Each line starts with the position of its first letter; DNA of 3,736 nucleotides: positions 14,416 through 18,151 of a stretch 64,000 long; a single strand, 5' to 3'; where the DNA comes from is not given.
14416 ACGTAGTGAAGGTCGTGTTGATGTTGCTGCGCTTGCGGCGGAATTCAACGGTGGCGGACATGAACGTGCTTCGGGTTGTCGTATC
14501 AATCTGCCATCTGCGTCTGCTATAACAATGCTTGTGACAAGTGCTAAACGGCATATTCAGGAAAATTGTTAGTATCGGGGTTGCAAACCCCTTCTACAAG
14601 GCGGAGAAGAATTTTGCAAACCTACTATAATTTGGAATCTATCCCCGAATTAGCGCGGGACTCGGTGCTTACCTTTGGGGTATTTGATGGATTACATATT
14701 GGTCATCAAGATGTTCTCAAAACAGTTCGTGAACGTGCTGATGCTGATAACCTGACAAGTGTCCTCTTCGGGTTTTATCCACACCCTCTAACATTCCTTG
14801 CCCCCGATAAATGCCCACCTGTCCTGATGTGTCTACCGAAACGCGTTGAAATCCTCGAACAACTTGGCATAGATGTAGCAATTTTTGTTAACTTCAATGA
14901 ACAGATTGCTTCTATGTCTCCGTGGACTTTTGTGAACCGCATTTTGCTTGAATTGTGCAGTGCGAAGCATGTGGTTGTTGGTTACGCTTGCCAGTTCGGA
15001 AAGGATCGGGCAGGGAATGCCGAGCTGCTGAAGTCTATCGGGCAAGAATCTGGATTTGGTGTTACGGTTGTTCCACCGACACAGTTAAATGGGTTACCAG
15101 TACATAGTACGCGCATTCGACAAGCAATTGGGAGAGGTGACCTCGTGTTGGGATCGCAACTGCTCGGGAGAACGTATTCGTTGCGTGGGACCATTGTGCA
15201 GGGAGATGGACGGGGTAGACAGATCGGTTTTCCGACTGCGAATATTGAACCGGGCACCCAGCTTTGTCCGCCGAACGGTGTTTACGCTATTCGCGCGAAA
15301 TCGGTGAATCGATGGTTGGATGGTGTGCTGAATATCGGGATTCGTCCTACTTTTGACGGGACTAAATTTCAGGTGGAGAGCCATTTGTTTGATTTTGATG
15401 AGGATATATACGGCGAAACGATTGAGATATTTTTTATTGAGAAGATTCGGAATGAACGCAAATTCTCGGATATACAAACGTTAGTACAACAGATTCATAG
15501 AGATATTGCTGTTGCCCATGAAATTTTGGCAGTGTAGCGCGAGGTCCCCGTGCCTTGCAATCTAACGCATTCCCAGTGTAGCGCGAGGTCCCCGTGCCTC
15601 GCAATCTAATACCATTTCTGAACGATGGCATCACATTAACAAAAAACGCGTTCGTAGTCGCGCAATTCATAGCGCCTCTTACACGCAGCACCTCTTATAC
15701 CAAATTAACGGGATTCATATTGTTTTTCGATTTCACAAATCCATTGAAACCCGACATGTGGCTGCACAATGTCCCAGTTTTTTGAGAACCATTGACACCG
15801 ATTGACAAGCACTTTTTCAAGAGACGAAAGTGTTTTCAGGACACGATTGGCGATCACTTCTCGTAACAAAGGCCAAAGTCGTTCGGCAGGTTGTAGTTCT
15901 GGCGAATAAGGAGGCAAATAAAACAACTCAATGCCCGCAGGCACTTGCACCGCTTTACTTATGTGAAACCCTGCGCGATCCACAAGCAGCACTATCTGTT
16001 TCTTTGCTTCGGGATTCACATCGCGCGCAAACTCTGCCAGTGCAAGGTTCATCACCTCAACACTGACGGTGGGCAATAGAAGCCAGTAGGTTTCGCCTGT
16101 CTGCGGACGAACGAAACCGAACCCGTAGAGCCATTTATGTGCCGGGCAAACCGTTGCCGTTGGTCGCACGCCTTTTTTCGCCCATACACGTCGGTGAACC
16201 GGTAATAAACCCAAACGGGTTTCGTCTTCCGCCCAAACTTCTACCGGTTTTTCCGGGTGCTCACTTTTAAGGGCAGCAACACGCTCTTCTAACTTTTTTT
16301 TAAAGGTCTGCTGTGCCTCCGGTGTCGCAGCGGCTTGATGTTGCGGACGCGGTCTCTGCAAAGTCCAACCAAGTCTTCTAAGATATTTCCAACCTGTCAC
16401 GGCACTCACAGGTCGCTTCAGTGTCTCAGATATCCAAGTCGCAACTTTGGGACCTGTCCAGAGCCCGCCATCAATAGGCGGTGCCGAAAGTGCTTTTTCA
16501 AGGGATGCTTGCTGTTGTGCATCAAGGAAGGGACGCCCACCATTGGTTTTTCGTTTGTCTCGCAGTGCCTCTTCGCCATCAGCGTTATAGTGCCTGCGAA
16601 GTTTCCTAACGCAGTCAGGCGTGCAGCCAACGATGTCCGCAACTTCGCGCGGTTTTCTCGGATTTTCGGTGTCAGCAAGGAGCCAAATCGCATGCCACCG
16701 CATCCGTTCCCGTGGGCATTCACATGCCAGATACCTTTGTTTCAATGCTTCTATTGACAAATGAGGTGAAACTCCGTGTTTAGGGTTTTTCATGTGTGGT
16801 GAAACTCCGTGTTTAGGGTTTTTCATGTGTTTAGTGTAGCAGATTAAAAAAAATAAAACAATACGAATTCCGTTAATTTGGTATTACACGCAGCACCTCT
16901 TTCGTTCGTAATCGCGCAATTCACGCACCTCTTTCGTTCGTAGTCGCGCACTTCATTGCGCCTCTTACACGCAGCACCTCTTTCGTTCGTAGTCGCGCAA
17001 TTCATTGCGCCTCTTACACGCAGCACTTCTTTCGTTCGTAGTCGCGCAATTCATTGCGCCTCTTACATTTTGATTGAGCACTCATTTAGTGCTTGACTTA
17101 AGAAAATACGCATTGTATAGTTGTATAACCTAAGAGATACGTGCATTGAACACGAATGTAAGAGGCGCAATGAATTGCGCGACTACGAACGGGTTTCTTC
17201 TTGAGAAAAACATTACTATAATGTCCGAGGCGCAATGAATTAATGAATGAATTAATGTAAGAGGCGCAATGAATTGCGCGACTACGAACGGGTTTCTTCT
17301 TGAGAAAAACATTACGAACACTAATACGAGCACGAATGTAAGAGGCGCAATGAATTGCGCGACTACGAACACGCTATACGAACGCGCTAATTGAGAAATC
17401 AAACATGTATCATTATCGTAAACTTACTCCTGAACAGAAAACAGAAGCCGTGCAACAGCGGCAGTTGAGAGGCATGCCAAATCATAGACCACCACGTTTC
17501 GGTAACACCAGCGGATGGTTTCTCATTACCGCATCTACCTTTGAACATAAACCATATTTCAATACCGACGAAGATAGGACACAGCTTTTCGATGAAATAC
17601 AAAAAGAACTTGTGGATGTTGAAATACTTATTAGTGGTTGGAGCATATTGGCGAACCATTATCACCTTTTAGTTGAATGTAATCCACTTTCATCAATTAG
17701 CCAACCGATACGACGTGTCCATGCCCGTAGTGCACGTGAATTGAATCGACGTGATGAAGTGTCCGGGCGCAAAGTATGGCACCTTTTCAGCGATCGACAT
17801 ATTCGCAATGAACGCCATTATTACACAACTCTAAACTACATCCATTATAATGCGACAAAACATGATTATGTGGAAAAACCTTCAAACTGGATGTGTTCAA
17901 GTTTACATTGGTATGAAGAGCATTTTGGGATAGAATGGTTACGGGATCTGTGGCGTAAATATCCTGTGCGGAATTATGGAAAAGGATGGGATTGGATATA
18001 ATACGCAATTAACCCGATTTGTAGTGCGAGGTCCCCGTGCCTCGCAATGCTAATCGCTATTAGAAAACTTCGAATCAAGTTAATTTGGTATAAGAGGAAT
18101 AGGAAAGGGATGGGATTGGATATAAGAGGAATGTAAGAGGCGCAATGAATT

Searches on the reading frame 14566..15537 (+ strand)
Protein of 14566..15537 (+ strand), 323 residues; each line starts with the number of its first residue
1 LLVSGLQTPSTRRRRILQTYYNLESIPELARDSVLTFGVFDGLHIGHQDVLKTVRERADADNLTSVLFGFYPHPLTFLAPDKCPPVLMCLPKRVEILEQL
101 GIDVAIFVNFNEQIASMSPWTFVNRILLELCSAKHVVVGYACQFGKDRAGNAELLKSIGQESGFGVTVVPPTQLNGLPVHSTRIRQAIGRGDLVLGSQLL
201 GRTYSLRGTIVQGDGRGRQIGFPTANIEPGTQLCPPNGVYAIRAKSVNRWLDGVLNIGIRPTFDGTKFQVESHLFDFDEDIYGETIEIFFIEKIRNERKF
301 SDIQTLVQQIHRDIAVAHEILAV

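Call 19: search_protein_families(library=pfam, proteins=[window:14566-15537:+], max_evalue=0.001)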
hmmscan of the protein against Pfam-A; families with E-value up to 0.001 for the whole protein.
window:14566-15537:+ (323 aa): 3 families
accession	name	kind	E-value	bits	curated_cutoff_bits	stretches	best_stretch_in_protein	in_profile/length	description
PF06574.18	FAD_syn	-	2.2e-45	154.8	27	1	29-183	4-158/158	FAD synthetase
PF01687.23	Flavokinase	-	3.6e-44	150.4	19.6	1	200-321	1-124/124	Riboflavin kinase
PF01467.32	CTP_transf_like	-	0.00082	20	21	0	35-100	1-57/133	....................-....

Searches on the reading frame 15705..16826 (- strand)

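Call 20: search_protein_families(library=pfam, proteins=[window:15705-16826:-], max_evalue=0.001)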
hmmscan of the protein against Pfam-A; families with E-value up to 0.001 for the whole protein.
window:15705-16826:- (373 aa): 6 families
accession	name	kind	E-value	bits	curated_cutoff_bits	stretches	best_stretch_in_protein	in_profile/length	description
PF13358.12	DDE_3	-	8.6e-19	68.3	28.6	1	197-336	2-145/146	DDE superfamily endonuclease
PF13592.12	HTH_33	-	2.4e-16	59.5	25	1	119-178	1-59/60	Winged helix-turn helix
PF13384.12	HTH_23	-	1.4e-09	37.9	24.6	1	38-89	2-50/50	Homeodomain-like domain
PF13565.12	HTH_32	-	3e-09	37.7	33.7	1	73-149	2-73/73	Homeodomain-like domain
PF13551.12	HTH_29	-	6.3e-08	33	28.1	1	43-107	1-64/64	Winged helix-turn helix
PF13518.12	HTH_28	-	8.4e-07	29.4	25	1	60-93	16-49/52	Helix-turn-helix domain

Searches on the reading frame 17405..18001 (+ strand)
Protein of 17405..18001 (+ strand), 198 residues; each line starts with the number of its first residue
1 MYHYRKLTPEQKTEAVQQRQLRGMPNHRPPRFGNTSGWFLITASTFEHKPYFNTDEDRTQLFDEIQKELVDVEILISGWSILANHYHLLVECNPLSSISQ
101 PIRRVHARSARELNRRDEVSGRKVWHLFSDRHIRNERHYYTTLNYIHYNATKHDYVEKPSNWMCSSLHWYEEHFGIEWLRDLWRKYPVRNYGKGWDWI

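Call 20: search_protein_families(library=pfam, proteins=[window:17405-18001:+], max_evalue=0.001)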
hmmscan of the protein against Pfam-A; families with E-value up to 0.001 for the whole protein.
window:17405-18001:+ (198 aa): 1 family
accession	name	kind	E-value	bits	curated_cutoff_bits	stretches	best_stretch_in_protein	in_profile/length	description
PF01797.21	Y1_Tnp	-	3.3e-07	30.9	23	1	50-131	18-100/121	Transposase IS200 like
